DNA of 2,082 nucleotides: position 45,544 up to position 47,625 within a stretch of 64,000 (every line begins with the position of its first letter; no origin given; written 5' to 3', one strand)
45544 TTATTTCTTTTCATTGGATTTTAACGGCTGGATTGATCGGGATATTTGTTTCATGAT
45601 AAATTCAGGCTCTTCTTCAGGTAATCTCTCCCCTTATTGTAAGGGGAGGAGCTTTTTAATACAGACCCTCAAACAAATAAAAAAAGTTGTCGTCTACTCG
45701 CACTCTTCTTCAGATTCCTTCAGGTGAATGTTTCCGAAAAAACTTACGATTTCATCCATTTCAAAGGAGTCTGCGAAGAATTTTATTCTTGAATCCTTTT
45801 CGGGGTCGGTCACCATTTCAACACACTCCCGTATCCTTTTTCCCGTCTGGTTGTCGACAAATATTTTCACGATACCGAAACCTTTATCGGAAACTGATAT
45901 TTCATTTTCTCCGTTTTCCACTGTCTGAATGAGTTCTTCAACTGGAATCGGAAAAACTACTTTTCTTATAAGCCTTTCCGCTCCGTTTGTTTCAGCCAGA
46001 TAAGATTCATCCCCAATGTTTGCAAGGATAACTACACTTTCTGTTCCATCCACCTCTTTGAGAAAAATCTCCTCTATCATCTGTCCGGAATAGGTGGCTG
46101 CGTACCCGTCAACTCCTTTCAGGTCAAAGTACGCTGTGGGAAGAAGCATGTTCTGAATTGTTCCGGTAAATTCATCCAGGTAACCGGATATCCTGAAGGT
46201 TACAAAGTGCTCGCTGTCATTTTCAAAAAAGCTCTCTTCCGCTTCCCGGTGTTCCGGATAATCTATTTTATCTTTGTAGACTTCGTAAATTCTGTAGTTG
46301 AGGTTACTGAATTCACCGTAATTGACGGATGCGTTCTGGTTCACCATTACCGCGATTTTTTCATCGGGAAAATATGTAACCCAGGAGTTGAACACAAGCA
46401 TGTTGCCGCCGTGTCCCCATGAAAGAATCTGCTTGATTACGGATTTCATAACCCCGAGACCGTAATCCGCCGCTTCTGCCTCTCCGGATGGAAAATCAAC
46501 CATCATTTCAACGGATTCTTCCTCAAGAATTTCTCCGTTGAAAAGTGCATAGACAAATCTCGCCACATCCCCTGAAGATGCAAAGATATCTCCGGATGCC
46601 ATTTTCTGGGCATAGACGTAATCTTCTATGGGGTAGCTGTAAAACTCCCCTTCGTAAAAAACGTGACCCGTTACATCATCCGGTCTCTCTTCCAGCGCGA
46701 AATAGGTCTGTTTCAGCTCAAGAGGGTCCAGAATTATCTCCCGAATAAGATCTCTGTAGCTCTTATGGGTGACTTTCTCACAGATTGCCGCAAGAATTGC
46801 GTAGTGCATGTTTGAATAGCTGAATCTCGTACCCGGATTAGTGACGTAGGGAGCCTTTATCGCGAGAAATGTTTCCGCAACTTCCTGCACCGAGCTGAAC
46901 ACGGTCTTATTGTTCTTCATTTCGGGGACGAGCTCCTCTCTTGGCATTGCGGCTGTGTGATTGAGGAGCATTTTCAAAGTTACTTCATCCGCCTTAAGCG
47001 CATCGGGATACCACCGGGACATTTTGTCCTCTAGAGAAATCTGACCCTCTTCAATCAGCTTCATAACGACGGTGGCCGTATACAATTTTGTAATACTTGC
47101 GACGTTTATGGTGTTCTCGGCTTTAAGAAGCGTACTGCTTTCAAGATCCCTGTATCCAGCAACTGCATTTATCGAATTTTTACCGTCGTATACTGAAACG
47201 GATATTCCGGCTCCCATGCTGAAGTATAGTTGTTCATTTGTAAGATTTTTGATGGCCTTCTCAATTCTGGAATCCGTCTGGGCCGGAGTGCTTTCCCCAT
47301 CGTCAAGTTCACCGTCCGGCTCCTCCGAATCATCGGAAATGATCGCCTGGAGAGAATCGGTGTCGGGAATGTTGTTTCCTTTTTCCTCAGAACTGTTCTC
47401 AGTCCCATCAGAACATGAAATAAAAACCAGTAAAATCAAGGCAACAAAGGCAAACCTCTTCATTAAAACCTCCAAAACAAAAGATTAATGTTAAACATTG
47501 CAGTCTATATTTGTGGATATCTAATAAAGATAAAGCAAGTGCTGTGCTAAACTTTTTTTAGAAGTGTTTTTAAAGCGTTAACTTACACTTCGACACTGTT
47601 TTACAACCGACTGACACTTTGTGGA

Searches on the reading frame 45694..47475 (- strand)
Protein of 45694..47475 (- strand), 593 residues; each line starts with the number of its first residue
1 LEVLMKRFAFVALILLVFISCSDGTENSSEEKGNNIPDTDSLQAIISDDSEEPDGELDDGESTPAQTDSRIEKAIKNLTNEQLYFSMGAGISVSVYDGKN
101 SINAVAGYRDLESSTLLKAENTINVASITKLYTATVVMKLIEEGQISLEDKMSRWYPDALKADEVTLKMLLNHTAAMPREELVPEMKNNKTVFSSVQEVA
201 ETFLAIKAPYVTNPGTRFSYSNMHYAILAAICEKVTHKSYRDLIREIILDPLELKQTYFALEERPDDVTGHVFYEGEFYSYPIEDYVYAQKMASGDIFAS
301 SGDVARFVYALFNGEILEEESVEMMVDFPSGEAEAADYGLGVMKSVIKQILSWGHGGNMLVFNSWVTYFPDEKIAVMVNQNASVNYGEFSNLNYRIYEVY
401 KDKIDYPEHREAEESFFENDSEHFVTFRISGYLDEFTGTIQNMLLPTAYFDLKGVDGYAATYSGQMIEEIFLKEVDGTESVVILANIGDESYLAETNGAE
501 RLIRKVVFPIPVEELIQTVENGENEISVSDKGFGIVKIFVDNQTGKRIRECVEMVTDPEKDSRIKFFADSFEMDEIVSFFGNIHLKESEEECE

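Call 12: search_protein_families(library=pfam, proteins=[window:45694-47475:-], max_evalue=0.001)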
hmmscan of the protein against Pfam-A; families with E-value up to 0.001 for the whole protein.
window:45694-47475:- (593 aa): 2 families
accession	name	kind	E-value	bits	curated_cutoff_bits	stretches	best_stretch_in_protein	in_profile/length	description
PF00144.29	Beta-lactamase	-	1.1e-52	179.7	27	1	89-399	15-327/329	Beta-lactamase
PF13354.11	Beta-lactamase2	-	0.0001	22.2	22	0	116-152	14-50/214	Beta-lactamase enzyme family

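Call 86: search_protein_families(library=pfam, proteins=[P0023], max_evalue=0.001)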
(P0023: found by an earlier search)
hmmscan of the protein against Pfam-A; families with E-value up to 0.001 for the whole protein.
P0023 (1051 aa): 5 families
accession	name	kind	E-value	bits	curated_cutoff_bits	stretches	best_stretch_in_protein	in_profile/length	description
PF00932.25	LTD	-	3.8e-25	88.8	34.3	2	877-999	2-107/109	Lamin Tail Domain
PF18942.5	DUF5689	-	1.4e-09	38.6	28.6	1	435-622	4-217/217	Family of unknown function (DUF5689)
PF23106.1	EGF_Teneurin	-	2.4e-09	37.5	24.3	0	675-699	2-22/30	Teneurin-like EGF domain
PF06247.17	Plasmod_Pvs28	-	6.1e-09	36.3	26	1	102-135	1-38/41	Pvs28 EGF domain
PF07974.19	EGF_2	-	9.3e-07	29.5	22.1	0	144-171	1-28/32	EGF-like domain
